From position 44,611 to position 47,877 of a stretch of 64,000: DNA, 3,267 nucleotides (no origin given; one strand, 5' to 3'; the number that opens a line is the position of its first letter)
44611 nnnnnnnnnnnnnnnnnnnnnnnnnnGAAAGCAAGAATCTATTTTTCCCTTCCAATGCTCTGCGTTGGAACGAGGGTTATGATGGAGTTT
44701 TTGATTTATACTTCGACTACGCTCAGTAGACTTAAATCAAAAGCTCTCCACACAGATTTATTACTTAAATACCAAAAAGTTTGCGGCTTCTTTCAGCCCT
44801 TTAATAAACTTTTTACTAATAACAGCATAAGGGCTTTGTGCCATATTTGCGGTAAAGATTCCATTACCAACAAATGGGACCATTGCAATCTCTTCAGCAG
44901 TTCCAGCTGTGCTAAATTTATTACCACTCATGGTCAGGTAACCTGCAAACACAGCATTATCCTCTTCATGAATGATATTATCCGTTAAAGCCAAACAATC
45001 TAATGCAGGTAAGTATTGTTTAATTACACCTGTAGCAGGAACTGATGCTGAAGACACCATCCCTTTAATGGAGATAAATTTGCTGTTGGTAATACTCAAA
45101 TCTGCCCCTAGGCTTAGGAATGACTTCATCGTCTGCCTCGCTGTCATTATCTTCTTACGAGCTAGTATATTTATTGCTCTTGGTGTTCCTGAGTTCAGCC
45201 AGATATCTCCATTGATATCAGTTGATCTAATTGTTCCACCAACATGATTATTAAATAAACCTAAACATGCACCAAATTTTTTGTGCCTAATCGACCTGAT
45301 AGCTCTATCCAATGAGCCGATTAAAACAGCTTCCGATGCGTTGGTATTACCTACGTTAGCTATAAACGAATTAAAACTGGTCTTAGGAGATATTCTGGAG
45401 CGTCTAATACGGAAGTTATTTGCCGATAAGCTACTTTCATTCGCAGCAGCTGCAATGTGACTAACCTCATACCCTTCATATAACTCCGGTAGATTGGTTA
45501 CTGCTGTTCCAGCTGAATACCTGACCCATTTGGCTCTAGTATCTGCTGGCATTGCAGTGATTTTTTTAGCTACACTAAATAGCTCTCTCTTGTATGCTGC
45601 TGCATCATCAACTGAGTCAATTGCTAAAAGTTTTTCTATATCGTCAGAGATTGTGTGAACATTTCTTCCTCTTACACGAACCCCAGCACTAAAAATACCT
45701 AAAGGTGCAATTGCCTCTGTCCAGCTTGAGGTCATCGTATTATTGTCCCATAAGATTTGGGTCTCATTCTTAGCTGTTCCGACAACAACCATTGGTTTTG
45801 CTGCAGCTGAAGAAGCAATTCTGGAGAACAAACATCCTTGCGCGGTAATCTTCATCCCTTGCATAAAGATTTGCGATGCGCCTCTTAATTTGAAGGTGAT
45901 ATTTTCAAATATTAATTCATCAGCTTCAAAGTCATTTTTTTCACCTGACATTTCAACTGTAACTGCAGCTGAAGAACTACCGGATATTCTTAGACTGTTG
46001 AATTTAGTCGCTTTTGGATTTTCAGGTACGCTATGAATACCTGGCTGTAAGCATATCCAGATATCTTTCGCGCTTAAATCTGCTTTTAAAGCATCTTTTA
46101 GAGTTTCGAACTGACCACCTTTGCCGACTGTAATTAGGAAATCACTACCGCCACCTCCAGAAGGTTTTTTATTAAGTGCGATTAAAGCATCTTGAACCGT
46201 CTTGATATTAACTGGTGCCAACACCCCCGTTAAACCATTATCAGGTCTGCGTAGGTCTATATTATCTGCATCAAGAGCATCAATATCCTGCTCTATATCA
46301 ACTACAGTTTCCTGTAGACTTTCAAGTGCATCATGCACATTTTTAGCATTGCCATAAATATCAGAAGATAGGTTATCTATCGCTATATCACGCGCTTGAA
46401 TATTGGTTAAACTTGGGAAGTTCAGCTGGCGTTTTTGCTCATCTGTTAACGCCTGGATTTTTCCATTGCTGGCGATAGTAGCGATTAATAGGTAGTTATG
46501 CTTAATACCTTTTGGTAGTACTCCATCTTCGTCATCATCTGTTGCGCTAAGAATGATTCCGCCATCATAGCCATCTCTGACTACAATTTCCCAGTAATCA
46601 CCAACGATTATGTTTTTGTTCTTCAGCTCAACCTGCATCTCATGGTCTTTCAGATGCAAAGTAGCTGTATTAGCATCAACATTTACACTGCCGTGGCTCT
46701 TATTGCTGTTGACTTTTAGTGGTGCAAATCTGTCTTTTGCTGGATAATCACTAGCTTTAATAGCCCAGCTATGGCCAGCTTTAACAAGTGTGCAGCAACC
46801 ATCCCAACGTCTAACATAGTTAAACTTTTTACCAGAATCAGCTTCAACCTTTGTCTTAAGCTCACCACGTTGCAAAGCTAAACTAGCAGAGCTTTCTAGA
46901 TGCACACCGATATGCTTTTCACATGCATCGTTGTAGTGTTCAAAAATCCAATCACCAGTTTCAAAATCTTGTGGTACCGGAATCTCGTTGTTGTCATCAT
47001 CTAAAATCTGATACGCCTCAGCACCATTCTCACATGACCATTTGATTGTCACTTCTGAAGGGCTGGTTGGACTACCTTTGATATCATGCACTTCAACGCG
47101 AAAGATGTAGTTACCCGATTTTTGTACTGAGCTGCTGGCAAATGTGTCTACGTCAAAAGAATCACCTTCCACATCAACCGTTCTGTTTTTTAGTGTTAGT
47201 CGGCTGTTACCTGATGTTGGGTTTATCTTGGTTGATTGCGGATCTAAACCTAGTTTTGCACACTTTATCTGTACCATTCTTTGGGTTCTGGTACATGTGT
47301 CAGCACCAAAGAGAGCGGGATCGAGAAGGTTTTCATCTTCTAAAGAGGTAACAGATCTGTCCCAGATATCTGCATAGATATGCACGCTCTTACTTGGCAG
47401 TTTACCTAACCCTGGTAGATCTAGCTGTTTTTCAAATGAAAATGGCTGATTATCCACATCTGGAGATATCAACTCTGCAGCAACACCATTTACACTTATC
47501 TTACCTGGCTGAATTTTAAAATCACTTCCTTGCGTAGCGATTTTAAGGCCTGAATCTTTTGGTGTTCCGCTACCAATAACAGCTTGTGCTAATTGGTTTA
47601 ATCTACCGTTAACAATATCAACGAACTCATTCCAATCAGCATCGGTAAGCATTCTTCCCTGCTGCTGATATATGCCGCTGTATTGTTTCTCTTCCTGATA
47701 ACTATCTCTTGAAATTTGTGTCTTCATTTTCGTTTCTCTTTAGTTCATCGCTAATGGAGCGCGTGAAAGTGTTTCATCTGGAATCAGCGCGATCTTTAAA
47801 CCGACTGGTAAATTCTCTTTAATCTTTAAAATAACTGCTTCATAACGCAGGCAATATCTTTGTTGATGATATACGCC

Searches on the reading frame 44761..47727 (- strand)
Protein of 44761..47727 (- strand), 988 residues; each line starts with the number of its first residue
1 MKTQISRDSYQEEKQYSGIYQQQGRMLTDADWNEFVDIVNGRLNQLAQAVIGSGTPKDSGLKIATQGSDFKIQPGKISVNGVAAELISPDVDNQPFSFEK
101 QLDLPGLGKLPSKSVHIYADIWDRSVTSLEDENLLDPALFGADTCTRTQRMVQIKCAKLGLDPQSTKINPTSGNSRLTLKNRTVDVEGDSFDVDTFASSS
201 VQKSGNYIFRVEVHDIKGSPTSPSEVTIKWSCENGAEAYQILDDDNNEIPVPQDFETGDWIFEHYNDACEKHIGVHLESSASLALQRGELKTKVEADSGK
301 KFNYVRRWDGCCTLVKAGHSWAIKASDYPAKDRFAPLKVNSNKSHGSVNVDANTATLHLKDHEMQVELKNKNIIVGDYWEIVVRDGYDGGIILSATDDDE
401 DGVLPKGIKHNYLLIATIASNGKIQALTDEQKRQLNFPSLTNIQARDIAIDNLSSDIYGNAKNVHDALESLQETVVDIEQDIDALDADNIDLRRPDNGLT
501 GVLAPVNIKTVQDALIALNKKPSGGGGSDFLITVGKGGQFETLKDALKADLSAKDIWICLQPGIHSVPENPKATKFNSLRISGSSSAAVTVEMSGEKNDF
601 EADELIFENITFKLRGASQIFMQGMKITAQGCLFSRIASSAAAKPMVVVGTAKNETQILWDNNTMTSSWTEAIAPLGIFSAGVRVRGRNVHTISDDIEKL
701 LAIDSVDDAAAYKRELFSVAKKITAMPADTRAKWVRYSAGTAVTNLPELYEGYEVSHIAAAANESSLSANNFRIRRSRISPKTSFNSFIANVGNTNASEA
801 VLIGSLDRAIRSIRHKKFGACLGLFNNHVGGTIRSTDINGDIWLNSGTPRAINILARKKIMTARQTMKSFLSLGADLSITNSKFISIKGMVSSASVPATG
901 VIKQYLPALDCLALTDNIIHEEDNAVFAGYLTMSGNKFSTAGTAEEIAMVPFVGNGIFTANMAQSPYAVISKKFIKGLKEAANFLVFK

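Call 37: search_protein_families(library=pfam, proteins=[window:44761-47727:-], max_evalue=0.00001)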
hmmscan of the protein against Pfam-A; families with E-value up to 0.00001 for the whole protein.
window:44761-47727:- (988 aa): 1 family
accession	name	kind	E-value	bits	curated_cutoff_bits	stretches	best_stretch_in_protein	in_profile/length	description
PF20129.4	DUF6519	-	5.7e-13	48.7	22.4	1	1-66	1-66/593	Family of unknown function (DUF6519)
